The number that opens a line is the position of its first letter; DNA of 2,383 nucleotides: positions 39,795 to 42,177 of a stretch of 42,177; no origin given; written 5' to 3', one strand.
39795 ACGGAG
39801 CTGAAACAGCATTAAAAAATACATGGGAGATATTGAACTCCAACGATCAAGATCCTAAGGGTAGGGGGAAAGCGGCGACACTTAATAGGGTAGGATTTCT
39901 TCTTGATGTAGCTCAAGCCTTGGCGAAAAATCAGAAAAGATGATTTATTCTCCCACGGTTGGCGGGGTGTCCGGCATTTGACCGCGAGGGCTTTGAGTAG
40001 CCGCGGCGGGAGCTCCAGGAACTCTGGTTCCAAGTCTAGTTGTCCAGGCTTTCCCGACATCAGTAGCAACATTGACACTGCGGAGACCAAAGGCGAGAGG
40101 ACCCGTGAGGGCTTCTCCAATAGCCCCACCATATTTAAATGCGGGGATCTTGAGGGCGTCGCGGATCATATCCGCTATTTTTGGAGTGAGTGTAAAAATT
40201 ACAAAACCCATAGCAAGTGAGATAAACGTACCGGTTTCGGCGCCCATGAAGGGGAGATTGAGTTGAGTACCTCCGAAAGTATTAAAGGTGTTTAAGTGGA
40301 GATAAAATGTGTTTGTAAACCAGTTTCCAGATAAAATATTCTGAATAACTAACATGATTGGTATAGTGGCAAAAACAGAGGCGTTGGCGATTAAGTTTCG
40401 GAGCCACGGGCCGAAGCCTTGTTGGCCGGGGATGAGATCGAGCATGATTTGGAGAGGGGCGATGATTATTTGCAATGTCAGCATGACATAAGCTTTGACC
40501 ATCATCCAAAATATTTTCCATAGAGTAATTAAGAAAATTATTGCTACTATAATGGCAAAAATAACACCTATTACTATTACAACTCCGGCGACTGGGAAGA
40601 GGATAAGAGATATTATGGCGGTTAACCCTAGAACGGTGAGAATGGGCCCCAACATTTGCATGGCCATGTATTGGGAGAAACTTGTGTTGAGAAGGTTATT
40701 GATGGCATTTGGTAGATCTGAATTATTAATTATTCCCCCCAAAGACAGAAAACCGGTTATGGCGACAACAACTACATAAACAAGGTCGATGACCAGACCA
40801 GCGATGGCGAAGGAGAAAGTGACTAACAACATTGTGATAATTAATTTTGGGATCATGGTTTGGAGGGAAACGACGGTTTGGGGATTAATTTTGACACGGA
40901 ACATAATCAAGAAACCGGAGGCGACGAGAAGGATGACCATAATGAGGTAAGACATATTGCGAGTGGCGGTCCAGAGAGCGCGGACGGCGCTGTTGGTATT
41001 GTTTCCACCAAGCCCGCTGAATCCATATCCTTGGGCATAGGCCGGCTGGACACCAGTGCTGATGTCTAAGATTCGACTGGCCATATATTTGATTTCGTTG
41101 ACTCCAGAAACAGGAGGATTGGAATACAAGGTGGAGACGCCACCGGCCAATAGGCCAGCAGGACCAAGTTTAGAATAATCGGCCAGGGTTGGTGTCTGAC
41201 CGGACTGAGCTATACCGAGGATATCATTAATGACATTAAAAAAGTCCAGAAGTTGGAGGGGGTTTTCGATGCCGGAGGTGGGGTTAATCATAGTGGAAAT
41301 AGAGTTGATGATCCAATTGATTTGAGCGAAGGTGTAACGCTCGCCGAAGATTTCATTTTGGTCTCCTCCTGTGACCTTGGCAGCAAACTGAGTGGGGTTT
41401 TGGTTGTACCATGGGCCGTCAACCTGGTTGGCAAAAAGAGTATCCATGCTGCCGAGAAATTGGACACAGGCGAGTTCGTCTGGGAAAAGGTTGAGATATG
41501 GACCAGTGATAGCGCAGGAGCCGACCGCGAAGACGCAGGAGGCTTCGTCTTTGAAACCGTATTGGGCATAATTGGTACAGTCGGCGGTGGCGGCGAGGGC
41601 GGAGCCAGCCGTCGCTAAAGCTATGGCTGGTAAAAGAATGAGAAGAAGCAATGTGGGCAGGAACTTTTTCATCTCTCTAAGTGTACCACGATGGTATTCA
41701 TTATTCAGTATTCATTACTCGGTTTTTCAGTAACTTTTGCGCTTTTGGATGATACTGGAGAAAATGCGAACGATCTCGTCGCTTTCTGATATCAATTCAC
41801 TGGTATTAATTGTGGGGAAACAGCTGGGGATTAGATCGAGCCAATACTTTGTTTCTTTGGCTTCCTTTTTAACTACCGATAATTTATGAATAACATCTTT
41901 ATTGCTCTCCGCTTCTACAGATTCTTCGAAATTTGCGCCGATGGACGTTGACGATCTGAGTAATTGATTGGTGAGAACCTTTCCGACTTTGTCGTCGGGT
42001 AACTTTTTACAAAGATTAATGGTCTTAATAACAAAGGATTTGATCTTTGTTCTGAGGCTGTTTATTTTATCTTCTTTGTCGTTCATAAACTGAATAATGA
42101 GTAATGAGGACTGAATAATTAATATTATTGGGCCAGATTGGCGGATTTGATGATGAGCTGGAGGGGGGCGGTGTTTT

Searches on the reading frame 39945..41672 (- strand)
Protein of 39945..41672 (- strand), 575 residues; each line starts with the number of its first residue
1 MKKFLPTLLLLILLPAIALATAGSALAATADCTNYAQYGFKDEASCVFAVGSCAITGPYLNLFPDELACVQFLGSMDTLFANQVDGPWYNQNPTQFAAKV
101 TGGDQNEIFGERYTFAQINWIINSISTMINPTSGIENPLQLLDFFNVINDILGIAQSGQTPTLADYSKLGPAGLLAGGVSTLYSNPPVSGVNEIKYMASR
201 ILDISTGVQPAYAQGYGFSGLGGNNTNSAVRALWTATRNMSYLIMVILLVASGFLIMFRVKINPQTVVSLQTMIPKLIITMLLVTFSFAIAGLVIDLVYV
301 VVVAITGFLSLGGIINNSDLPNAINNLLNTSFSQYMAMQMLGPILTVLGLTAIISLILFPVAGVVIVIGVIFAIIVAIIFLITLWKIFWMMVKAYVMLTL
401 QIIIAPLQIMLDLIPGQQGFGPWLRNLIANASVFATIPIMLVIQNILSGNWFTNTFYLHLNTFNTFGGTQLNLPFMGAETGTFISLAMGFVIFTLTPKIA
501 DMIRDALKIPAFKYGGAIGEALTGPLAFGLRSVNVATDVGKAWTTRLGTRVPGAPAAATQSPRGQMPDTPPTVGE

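Call 7: search_protein_families(library=pfam, proteins=[window:39945-41672:-], max_evalue=0.01)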
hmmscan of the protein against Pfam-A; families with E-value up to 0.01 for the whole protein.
window:39945-41672:- (575 aa): 0 families

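Call 8: search_protein_families(library=ncbifam, proteins=[window:39945-41672:-], max_evalue=0.01)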
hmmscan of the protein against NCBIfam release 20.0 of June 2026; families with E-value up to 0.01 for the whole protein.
window:39945-41672:- (575 aa): 0 families

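Call 11: search_protein_families(library=phrogs, proteins=[window:39945-41672:-], max_evalue=0.1)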
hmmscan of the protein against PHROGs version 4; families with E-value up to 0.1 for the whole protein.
window:39945-41672:- (575 aa): 0 families

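Call 99: search_protein_families(library=pfam, proteins=[window:39945-41672:-], max_evalue=1)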
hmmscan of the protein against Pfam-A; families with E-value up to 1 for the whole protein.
window:39945-41672:- (575 aa): 0 families

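Call 101: search_solved_structures(query=A8, max_evalue=10)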
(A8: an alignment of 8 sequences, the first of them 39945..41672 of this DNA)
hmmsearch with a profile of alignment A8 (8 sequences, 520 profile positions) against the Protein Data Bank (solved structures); distinct sequences matched with E-value up to 10: 0.
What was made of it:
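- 39945..41672 (-): Convergent 575-aa polytopic membrane protein in the VirB6 position. It has a Sec-type signal peptide, a 213-aa outside domain and 8 hydrophobic segments. It has no Pfam or PDB sequence match (calls 99, 101).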

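Call 103: search_protein_families(library=padloc, proteins=[window:39945-41672:-], max_evalue=0.01)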
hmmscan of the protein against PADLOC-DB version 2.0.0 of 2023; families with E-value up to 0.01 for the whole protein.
window:39945-41672:- (575 aa): 0 families

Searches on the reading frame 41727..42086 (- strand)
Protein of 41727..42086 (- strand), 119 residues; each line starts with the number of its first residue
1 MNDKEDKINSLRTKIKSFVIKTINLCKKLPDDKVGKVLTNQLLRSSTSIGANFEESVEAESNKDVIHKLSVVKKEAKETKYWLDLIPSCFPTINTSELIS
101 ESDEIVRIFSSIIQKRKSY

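Call 7: search_protein_families(library=pfam, proteins=[window:41727-42086:-], max_evalue=0.01)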
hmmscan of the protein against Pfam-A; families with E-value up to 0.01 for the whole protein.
window:41727-42086:- (119 aa): 1 family
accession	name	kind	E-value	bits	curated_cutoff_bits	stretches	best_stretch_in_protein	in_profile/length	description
PF05635.17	23S_rRNA_IVP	-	1.8e-16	60.7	33.8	1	14-108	8-103/106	23S rRNA-intervening sequence protein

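Call 8: search_protein_families(library=ncbifam, proteins=[window:41727-42086:-], max_evalue=0.01)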
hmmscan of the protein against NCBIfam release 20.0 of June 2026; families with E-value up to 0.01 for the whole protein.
window:41727-42086:- (119 aa): 3 families
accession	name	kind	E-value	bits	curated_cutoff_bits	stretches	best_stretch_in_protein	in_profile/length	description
TIGR02436.1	TIGR02436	subfamily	6.2e-24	84.3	24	1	14-116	4-108/109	four helix bundle protein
NF008912.0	PRK12275.1-6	subfamily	3.3e-06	27.1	124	1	37-118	30-113/117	hypothetical protein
NF008911.0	PRK12275.1-2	subfamily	4.5e-05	23.9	137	1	18-117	16-116/118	hypothetical protein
